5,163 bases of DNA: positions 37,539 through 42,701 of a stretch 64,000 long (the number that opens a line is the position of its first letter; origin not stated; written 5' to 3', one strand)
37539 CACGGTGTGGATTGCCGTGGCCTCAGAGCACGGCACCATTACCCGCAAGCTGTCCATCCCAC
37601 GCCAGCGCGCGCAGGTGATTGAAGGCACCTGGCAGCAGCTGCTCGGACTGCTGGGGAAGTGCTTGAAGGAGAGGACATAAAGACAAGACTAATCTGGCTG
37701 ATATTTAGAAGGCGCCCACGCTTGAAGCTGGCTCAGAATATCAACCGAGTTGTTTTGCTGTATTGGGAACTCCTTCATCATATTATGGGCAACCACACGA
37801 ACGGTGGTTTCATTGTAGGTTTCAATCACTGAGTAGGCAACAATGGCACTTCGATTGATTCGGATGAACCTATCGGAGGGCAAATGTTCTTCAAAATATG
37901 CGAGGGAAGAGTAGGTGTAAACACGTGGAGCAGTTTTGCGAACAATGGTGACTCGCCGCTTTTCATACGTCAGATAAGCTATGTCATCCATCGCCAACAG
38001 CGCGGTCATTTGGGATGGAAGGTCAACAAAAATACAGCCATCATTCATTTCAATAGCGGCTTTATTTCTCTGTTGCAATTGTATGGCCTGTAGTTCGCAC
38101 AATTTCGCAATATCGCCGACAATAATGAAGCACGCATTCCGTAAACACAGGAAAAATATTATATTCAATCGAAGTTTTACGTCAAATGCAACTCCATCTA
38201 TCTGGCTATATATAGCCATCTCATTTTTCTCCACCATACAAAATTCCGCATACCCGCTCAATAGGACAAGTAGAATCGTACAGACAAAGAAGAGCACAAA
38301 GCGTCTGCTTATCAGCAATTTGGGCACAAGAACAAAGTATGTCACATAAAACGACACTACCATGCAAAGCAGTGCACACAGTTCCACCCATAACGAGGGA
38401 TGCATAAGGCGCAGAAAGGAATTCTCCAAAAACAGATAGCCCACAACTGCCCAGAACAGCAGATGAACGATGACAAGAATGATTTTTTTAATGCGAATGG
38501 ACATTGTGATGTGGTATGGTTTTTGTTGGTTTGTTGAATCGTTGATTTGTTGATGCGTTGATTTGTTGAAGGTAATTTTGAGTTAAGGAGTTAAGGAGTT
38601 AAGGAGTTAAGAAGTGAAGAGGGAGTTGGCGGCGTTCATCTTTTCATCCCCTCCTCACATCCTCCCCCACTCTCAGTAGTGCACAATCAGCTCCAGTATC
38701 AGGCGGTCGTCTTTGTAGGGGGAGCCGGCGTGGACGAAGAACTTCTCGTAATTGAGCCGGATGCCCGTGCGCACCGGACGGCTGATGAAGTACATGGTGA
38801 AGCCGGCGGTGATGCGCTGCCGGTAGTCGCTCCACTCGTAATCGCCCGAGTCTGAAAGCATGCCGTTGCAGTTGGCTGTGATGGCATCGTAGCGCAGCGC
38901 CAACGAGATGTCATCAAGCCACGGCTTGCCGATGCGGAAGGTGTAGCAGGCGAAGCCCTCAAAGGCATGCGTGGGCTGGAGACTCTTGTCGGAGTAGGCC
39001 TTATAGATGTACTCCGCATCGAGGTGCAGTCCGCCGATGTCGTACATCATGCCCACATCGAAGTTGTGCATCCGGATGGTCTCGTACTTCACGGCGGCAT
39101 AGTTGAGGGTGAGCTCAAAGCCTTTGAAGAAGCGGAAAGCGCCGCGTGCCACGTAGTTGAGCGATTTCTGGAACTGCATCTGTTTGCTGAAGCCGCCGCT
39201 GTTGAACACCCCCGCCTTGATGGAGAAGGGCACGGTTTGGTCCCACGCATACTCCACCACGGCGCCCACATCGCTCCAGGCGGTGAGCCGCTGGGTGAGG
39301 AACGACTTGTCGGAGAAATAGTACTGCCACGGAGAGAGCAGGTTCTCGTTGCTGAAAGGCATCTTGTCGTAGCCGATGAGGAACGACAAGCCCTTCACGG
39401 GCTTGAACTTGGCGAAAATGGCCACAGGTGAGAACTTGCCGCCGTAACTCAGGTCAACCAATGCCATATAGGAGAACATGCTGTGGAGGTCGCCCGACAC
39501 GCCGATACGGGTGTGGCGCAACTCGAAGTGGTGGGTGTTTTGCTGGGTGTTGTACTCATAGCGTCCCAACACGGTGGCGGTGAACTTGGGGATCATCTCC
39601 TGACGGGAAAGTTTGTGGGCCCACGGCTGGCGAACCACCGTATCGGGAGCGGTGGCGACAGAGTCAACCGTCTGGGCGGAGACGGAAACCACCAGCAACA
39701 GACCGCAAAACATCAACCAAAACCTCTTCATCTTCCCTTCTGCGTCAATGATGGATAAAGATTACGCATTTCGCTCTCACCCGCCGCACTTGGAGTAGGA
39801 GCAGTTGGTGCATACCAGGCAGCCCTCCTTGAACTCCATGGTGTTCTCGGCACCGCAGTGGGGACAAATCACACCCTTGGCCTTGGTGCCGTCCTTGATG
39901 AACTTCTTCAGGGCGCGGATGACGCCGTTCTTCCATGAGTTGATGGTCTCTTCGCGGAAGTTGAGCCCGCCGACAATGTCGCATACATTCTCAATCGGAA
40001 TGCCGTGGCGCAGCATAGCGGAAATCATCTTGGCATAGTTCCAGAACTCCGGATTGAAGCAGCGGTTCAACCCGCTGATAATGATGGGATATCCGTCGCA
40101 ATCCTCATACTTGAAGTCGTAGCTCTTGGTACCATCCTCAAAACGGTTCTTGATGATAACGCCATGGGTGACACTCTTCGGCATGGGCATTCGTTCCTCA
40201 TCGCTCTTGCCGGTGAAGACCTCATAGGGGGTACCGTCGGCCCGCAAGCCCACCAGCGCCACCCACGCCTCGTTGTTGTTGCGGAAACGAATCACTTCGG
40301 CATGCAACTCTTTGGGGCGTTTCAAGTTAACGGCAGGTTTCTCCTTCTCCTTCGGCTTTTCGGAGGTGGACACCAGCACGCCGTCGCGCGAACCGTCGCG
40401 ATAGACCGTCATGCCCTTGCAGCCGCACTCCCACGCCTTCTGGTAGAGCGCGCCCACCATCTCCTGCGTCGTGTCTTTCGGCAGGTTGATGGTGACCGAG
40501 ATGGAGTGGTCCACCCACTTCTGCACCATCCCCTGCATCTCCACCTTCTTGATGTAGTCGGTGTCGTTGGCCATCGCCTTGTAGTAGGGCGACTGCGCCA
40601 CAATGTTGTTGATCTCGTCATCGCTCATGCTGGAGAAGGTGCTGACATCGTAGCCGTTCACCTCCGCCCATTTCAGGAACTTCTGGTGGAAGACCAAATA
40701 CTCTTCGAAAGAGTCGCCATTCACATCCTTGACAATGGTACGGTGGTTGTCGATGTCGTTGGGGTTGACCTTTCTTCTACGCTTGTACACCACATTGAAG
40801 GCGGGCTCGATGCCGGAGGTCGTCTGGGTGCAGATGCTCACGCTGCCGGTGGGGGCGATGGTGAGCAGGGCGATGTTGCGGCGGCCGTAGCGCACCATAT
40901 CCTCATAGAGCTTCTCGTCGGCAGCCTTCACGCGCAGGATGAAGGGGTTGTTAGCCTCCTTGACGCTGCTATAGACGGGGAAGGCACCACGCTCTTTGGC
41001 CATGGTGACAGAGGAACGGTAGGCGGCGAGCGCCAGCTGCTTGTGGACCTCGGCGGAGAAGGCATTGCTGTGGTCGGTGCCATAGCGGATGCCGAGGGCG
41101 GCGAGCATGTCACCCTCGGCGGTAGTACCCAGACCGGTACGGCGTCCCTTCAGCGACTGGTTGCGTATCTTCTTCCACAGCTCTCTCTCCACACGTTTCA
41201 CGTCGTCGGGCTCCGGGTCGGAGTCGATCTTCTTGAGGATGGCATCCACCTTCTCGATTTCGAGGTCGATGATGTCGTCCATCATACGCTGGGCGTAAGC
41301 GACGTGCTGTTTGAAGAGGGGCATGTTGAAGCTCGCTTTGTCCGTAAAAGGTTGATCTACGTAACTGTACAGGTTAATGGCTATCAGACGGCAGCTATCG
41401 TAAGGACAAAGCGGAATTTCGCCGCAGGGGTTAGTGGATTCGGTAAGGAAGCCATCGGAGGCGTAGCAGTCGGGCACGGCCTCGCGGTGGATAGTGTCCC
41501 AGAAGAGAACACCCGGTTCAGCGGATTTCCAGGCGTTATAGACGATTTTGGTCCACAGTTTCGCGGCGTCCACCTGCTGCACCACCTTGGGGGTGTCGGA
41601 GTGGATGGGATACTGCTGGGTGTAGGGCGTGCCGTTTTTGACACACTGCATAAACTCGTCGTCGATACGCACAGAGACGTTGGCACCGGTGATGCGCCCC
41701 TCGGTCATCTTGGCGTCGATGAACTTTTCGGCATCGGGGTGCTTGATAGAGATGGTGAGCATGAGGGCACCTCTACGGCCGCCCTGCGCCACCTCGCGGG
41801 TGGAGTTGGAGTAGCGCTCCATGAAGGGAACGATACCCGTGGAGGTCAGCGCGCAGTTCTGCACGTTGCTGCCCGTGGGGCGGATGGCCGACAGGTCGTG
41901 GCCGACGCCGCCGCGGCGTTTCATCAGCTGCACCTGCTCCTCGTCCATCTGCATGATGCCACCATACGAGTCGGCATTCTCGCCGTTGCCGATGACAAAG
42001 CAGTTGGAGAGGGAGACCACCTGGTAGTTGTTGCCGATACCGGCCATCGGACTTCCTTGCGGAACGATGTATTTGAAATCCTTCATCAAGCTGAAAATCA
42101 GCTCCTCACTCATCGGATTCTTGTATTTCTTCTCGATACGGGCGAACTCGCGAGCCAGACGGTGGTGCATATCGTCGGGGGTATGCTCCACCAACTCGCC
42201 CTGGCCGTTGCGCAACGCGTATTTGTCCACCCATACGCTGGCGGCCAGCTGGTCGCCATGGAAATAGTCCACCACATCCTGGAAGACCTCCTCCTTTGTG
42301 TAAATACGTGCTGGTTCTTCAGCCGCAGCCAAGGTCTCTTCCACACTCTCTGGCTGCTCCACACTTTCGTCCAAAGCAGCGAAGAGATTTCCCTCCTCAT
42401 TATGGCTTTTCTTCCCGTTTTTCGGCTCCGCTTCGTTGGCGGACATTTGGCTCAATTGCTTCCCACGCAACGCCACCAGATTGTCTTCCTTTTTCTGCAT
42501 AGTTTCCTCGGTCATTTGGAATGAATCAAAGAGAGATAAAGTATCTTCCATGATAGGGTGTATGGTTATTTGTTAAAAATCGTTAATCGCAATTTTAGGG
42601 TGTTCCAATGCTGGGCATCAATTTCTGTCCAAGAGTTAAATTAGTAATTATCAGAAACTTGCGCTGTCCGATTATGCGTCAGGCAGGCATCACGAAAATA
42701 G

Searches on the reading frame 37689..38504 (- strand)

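Call 54: search_protein_families(library=pfam, proteins=[window:37689-38504:-], max_evalue=0.00001)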
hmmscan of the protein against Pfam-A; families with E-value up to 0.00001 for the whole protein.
window:37689-38504:- (271 aa): 1 family
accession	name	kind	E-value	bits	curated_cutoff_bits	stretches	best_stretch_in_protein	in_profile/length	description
PF04397.21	LytTR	-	1.3e-12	48.2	22.6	1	168-251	4-88/98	LytTr DNA-binding domain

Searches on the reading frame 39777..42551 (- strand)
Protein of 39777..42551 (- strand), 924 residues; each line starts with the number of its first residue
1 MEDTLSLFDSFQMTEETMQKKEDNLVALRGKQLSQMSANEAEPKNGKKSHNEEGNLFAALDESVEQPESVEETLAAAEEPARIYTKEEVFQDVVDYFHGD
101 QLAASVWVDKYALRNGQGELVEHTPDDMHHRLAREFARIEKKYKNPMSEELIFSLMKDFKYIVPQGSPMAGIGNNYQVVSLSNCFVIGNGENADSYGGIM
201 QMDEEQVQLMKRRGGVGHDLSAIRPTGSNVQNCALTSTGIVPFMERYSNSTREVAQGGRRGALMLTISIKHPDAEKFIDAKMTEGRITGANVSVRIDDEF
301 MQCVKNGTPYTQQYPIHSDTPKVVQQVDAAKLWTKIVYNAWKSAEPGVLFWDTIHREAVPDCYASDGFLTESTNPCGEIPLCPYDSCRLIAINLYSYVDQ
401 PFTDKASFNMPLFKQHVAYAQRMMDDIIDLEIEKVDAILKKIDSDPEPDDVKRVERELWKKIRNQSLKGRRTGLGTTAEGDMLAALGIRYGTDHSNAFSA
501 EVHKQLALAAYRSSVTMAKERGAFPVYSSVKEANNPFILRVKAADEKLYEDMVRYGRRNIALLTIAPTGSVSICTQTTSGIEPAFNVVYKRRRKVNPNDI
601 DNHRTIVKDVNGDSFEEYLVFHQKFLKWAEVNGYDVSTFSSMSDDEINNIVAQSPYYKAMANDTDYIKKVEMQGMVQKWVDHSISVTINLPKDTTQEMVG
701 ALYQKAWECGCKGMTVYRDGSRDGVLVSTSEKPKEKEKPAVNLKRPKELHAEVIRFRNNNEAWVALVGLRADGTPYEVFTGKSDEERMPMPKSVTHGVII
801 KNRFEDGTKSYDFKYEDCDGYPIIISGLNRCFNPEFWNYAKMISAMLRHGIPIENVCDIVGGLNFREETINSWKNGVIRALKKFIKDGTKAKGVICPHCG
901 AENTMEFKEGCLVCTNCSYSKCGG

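Call 54: search_protein_families(library=pfam, proteins=[window:39777-42551:-], max_evalue=0.00001)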
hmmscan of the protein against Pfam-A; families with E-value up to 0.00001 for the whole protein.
window:39777-42551:- (924 aa): 2 families
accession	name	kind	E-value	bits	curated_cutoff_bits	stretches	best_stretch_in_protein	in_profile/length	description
PF02867.20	Ribonuc_red_lgC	-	8e-91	305.7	23.9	1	182-717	1-523/523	Ribonucleotide reductase, barrel domain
PF00317.26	Ribonuc_red_lgN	-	3.4e-08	33.9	28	1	101-165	5-66/77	Ribonucleotide reductase, all-alpha domain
